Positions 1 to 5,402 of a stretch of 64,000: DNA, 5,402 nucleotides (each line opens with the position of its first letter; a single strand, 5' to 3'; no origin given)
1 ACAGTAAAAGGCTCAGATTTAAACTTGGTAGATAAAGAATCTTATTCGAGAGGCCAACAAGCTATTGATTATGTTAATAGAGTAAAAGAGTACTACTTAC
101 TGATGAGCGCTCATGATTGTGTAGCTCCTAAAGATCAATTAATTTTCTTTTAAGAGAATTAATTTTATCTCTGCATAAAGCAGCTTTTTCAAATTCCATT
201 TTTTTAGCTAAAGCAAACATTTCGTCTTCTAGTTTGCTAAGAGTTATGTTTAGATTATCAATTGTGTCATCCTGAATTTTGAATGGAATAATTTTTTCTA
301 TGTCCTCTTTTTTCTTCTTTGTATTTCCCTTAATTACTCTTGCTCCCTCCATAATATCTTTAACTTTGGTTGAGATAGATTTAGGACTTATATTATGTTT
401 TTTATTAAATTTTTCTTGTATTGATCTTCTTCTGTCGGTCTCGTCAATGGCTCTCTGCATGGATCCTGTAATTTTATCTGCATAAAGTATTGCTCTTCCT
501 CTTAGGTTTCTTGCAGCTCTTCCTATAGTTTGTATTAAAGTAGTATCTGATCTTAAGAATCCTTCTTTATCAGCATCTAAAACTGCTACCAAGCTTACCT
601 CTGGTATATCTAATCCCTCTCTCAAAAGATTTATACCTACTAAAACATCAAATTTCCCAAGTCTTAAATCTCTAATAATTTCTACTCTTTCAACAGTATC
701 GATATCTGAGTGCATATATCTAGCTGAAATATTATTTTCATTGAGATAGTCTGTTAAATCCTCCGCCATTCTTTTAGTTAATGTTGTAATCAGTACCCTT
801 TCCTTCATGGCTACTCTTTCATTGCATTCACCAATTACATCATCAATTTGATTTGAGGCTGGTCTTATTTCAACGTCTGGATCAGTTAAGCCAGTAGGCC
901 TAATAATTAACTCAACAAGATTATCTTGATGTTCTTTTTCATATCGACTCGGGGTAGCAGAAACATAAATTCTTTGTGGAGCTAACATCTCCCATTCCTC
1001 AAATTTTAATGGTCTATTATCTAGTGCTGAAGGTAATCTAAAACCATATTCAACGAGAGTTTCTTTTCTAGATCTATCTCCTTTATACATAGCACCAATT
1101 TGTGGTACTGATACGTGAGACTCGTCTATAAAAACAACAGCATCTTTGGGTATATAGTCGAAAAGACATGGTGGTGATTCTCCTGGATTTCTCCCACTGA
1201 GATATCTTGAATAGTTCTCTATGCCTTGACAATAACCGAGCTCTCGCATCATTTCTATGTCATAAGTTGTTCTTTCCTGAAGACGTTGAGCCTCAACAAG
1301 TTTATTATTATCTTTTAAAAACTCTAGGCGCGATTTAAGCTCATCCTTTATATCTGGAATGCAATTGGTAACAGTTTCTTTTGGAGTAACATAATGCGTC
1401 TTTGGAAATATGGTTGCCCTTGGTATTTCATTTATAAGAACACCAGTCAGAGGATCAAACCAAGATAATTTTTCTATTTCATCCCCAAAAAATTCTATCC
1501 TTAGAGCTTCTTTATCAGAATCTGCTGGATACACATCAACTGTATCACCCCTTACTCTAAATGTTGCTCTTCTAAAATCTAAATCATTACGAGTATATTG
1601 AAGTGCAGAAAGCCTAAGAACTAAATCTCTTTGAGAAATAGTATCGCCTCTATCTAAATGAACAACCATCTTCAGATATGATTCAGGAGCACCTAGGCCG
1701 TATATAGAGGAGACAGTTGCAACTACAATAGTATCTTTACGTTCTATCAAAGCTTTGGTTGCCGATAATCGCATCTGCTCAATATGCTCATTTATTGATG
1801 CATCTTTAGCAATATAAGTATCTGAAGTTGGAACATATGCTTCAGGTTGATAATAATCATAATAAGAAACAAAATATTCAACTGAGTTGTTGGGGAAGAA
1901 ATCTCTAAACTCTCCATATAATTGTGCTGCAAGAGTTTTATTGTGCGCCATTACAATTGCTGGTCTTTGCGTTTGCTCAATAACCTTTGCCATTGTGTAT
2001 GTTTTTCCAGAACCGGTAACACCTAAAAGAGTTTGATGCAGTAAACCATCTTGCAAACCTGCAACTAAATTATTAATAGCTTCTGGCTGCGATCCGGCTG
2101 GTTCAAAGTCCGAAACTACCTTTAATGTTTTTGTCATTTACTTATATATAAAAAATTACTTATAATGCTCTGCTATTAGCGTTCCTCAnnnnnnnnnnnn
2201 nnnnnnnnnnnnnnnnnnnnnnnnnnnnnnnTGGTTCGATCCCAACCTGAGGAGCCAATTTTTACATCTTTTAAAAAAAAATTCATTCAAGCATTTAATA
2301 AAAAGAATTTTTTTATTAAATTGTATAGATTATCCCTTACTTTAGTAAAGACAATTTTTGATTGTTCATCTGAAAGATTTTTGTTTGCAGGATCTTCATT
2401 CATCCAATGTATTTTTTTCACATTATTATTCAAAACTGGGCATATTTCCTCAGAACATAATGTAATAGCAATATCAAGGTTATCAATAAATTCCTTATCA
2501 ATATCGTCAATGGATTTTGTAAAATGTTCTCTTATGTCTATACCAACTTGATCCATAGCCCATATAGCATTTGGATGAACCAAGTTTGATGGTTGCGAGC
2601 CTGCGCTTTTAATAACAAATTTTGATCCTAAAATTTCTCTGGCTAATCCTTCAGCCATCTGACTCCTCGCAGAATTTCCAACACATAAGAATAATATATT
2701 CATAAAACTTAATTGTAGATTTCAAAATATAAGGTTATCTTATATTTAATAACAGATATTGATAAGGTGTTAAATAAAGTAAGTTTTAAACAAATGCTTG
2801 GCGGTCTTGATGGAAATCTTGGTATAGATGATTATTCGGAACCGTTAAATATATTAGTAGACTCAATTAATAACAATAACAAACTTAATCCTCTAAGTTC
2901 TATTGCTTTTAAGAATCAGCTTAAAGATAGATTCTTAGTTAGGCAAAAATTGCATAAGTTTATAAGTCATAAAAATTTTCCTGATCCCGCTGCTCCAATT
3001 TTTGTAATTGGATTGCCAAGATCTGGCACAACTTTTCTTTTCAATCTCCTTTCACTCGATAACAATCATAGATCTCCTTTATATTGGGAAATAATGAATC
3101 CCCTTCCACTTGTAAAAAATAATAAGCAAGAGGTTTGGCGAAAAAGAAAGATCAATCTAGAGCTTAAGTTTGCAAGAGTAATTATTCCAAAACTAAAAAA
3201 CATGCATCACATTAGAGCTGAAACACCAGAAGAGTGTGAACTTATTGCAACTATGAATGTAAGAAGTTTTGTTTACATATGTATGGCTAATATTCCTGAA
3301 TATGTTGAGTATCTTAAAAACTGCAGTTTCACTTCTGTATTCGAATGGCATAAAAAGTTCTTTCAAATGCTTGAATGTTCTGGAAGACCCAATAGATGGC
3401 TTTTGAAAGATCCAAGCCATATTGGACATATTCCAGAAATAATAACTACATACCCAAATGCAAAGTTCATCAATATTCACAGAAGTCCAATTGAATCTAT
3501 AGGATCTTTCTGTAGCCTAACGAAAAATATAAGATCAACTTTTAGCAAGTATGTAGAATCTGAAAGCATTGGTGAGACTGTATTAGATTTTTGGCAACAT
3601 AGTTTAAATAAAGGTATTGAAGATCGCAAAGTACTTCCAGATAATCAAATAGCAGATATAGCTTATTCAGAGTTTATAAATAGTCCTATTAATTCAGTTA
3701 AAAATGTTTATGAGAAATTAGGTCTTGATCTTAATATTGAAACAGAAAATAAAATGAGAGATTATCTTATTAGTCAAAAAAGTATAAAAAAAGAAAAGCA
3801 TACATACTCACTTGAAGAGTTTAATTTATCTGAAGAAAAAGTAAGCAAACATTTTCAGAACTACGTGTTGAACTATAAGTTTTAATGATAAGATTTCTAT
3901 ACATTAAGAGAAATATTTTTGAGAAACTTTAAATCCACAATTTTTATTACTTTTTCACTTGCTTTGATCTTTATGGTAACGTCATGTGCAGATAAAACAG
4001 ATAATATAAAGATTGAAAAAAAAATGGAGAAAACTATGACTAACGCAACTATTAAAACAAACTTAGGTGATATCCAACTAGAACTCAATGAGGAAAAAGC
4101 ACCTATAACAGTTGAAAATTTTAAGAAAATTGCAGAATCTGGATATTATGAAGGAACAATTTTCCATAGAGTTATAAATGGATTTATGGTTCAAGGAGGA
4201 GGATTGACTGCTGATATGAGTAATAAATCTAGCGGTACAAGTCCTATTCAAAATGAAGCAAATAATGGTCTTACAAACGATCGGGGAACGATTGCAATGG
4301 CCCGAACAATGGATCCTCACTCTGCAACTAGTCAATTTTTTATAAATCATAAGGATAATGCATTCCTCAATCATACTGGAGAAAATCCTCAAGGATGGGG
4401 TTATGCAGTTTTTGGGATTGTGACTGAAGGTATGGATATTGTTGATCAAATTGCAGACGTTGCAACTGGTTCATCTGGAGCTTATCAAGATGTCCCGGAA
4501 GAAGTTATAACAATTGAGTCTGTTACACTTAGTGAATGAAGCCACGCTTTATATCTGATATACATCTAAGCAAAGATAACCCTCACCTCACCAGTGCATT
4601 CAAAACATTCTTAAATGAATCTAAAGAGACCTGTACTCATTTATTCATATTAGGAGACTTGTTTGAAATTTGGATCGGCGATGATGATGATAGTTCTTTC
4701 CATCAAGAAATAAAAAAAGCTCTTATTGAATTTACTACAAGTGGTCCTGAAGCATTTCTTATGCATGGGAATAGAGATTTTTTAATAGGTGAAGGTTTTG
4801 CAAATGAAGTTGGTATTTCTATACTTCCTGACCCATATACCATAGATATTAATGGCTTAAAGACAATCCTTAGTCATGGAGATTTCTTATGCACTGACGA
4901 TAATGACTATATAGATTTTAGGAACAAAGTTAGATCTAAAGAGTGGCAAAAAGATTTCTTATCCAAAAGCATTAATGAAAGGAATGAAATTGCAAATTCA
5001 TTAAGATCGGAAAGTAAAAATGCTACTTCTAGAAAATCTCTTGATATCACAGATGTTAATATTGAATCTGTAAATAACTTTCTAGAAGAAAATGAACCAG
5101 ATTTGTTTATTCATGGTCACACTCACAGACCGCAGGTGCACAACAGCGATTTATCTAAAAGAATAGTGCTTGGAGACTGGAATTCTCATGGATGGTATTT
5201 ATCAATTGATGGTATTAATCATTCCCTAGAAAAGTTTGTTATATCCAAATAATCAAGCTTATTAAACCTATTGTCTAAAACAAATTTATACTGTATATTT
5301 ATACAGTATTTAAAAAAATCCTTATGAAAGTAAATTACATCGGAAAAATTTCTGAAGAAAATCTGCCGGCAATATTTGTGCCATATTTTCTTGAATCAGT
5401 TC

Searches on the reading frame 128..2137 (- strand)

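Call 74: search_protein_families(library=pfam, proteins=[window:128-2137:-], max_evalue=0.00001)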
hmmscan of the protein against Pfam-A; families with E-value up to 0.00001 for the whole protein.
window:128-2137:- (669 aa): 5 families
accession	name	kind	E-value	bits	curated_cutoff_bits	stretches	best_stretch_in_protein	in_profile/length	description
PF17757.6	UvrB_inter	-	3.3e-32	110.9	22.9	1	159-249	1-91/91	UvrB interaction domain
PF12344.14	UvrB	-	9.5e-22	77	27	1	551-592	1-42/43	Ultra-violet resistance protein B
PF00271.37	Helicase_C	-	6e-20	72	23.5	1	441-544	11-109/110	Helicase conserved C-terminal domain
PF04851.21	ResIII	-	1.1e-12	48.6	22.5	1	12-119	3-114/164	Type III restriction enzyme, res subunit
PF02151.25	UVR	-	6.9e-09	35.6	21.5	1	633-664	4-35/36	UvrB/uvrC motif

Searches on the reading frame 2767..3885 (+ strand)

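Call 74: search_protein_families(library=pfam, proteins=[window:2767-3885:+], max_evalue=0.00001)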
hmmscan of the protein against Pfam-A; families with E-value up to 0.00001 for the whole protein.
window:2767-3885:+ (372 aa): 2 families
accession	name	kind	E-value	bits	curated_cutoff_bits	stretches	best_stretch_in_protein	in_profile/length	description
PF13469.12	Sulfotransfer_3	-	1.3e-40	140.4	27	1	77-322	1-214/216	Sulfotransferase family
PF00685.33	Sulfotransfer_1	-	1.2e-08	35.1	22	1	78-350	4-213/255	Sulfotransferase domain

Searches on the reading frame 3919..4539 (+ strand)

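Call 74: search_protein_families(library=pfam, proteins=[window:3919-4539:+], max_evalue=0.00001)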
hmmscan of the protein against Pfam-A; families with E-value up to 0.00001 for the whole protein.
window:3919-4539:+ (206 aa): 1 family
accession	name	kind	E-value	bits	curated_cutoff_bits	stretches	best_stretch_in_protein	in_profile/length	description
PF00160.26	Pro_isomerase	-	4.5e-47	160.7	21.7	1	44-203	3-158/159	Cyclophilin type peptidyl-prolyl cis-trans isomerase/CLD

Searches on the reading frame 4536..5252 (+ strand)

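Call 74: search_protein_families(library=pfam, proteins=[window:4536-5252:+], max_evalue=0.00001)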
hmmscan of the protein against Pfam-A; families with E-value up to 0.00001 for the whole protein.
window:4536-5252:+ (238 aa): 2 families
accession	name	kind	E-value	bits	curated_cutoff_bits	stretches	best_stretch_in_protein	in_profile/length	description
PF00149.33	Metallophos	-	8.3e-11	43.1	21.5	1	5-199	5-191/191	Calcineurin-like phosphoesterase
PF12850.12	Metallophos_2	-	6.2e-07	30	27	0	1-205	1-125/154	Calcineurin-like phosphoesterase superfamily domain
